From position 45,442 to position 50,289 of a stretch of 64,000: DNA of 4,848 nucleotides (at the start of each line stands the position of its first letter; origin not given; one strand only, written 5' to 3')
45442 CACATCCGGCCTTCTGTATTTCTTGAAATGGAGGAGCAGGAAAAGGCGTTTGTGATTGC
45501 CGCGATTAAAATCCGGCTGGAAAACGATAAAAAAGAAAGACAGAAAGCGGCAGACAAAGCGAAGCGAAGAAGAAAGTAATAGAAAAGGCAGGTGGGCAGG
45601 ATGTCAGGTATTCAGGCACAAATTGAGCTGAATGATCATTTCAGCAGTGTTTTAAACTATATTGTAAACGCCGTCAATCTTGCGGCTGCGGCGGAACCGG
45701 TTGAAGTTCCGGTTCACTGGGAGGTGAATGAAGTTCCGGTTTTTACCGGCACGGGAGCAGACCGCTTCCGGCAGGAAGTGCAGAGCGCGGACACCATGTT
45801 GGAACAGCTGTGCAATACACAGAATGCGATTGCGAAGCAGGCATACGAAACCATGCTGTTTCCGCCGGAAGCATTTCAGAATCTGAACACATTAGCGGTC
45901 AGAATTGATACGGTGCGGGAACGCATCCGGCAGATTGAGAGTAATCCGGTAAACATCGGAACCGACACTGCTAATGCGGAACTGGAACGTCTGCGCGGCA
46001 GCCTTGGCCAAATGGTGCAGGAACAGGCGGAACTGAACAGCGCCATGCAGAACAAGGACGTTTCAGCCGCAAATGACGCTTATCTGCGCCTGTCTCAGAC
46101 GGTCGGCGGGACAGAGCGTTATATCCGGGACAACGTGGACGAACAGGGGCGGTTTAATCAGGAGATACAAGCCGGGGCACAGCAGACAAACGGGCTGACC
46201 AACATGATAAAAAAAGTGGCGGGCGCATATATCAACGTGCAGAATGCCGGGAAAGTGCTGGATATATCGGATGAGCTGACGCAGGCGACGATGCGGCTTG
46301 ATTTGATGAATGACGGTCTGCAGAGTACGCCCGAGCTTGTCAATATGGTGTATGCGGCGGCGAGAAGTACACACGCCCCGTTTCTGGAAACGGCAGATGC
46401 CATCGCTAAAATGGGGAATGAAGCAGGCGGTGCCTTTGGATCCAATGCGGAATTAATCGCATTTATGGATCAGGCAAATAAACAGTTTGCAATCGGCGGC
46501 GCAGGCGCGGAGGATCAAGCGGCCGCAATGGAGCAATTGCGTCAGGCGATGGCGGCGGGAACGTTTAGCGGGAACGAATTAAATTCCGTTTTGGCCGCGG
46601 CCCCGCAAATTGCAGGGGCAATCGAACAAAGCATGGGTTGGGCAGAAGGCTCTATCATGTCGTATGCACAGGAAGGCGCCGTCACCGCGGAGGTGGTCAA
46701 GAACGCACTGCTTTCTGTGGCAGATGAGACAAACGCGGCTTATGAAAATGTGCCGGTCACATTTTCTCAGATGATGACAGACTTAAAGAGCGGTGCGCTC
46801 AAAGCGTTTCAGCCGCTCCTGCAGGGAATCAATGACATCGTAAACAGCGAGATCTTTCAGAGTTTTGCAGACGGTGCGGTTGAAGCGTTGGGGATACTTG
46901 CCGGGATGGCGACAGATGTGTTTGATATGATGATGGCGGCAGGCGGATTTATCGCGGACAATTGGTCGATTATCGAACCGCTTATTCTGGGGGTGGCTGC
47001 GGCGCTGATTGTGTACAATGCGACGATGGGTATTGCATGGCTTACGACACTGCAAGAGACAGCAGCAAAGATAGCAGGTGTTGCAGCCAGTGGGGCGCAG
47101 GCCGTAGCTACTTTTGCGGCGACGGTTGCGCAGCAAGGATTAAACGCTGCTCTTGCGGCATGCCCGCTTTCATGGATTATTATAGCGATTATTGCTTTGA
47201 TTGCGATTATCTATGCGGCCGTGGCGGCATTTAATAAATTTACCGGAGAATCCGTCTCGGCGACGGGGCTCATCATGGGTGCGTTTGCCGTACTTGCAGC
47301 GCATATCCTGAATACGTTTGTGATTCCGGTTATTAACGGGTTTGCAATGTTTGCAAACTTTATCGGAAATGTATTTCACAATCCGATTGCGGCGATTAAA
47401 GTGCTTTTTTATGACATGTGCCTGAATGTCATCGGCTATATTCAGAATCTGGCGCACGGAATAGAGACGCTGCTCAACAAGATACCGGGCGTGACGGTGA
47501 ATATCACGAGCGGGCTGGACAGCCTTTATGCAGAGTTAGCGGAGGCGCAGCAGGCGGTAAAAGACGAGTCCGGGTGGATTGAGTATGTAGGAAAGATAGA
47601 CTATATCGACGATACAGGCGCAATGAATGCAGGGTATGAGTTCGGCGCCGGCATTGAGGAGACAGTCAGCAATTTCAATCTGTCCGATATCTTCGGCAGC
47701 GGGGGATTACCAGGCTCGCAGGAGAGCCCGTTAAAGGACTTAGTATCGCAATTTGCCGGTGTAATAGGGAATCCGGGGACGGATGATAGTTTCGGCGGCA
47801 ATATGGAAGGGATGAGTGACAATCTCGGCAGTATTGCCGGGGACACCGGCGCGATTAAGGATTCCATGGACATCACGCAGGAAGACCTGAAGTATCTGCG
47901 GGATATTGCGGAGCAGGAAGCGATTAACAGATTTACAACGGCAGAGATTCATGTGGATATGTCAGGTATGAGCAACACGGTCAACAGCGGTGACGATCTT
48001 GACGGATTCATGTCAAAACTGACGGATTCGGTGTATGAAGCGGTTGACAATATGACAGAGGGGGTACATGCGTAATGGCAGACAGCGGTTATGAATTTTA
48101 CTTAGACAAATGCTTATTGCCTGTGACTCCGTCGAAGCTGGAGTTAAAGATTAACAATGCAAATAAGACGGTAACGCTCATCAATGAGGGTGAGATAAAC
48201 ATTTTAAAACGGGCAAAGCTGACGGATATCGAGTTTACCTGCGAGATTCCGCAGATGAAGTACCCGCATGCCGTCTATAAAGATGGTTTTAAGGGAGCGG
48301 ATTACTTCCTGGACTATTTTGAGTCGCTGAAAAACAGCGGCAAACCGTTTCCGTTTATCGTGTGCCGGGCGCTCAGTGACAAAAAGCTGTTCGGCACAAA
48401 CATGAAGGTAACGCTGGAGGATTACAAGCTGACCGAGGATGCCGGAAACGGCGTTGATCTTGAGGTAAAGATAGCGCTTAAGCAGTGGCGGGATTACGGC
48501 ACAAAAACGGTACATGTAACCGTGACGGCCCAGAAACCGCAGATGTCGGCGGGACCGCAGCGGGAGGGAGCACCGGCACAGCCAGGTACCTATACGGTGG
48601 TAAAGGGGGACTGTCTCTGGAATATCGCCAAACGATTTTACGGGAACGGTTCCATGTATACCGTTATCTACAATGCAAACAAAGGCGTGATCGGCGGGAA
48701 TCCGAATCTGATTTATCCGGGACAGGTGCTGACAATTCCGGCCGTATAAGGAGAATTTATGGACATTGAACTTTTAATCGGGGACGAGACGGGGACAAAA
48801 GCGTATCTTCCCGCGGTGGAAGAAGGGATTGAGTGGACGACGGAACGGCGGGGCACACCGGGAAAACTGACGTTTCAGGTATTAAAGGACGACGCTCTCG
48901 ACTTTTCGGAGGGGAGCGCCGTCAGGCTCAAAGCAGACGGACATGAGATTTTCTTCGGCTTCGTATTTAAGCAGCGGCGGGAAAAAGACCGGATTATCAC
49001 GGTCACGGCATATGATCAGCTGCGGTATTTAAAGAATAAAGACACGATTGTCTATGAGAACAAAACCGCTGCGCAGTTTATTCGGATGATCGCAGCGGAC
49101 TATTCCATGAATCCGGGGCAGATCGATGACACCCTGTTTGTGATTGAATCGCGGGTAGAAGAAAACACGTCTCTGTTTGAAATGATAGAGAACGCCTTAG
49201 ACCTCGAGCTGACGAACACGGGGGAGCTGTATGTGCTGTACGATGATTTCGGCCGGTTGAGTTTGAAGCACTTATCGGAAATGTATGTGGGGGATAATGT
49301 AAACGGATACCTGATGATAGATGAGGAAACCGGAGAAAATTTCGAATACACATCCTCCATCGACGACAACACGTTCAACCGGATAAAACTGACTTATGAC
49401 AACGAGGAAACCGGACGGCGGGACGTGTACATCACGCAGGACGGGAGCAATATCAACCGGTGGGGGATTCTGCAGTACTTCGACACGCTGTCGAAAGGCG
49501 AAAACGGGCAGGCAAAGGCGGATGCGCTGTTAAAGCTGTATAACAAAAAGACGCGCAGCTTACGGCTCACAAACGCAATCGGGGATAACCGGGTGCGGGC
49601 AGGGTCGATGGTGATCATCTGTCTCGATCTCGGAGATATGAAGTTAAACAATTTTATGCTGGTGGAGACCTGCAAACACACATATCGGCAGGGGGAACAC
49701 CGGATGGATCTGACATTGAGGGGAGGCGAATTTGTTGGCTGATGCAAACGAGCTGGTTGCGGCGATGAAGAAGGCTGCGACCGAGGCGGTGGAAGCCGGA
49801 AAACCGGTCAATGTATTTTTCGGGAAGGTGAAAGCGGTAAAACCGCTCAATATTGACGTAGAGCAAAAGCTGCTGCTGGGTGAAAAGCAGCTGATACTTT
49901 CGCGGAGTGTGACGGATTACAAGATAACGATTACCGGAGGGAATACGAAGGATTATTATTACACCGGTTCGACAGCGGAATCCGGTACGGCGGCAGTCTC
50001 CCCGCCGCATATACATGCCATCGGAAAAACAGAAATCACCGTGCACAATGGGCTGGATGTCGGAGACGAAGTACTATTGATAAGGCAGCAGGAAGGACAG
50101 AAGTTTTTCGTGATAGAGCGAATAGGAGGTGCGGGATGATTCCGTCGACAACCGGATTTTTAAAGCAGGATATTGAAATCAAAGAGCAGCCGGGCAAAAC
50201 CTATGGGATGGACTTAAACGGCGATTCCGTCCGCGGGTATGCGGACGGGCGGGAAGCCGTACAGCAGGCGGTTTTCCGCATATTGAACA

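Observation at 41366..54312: Head-less contractile-tail cluster: candidate R-type tailocin under an ImmA/XRE switch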

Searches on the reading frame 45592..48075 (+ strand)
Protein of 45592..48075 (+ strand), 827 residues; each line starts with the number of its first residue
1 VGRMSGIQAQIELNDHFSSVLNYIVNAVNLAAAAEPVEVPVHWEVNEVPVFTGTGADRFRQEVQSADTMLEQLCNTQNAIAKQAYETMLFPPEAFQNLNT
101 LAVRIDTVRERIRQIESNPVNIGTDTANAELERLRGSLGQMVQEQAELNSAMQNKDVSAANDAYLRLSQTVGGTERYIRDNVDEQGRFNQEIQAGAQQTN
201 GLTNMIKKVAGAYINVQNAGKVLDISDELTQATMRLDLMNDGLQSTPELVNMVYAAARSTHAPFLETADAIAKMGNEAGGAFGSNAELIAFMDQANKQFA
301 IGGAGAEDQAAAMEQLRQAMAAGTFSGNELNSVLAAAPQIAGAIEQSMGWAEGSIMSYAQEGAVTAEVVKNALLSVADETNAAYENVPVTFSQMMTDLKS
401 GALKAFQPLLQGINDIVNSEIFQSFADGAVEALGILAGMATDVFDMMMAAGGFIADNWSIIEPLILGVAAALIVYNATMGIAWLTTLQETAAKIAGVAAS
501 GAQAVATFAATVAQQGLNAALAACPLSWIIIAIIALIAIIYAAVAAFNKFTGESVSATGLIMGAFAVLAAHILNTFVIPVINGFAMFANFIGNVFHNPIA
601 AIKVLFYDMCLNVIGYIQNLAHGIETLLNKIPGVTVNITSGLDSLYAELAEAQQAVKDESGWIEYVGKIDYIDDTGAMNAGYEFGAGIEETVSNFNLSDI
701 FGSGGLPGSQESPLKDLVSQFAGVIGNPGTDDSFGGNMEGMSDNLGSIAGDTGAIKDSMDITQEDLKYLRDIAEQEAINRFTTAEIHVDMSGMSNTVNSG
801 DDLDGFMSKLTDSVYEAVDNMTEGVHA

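Call 4: search_protein_families(library=pfam, proteins=[window:45592-48075:+], max_evalue=0.01)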
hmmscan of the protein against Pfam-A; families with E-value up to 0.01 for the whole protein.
window:45592-48075:+ (827 aa): 1 family
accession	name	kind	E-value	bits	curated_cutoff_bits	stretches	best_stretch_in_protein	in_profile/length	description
PF20155.4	TMP_3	-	7.1e-37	127.4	41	1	221-406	2-187/192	Tape measure protein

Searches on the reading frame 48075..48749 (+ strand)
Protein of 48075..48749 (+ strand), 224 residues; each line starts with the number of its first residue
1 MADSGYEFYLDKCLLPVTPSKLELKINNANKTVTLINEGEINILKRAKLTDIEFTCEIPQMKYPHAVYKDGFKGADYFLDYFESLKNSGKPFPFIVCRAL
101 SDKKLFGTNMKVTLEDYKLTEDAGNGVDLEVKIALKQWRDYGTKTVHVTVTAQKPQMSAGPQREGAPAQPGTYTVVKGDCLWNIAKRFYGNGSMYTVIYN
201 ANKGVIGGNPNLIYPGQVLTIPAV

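Call 4: search_protein_families(library=pfam, proteins=[window:48075-48749:+], max_evalue=0.01)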
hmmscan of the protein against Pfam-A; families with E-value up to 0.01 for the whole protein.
window:48075-48749:+ (224 aa): 1 family
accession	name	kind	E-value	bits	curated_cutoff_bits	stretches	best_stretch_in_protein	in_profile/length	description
PF01476.26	LysM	-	2.4e-09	37.4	20.9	1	173-222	1-43/43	LysM domain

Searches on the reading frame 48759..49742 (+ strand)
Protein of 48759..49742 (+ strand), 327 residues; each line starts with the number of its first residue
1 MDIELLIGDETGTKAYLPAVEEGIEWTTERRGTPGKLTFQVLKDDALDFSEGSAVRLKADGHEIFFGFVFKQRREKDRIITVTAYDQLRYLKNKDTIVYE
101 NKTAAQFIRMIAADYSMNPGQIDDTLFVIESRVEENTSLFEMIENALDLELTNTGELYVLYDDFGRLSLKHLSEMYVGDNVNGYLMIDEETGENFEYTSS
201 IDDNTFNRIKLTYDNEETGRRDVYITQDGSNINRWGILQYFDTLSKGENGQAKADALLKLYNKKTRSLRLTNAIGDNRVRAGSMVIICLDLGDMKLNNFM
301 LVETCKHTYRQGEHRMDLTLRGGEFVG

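Call 4: search_protein_families(library=pfam, proteins=[window:48759-49742:+], max_evalue=0.01)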
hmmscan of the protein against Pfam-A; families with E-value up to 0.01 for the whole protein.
window:48759-49742:+ (327 aa): 1 family
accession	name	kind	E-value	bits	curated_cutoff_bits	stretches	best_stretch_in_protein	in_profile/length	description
PF24032.1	YQBQ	-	3.1e-111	371.9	27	1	24-321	1-294/294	YQBQ-like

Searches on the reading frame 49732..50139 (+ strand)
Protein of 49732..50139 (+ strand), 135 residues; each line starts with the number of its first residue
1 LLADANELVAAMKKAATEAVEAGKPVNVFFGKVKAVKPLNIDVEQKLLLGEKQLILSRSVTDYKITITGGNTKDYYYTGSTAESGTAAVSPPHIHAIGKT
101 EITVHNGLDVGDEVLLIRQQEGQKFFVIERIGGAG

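Call 5: search_protein_families(library=pfam, proteins=[window:49732-50139:+], max_evalue=0.01)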
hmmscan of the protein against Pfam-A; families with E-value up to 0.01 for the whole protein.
window:49732-50139:+ (135 aa): 1 family
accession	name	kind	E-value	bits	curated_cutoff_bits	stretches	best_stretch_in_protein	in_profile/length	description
PF10844.13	DUF2577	-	1.7e-25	89.5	22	1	12-130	1-96/96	Protein of unknown function (DUF2577)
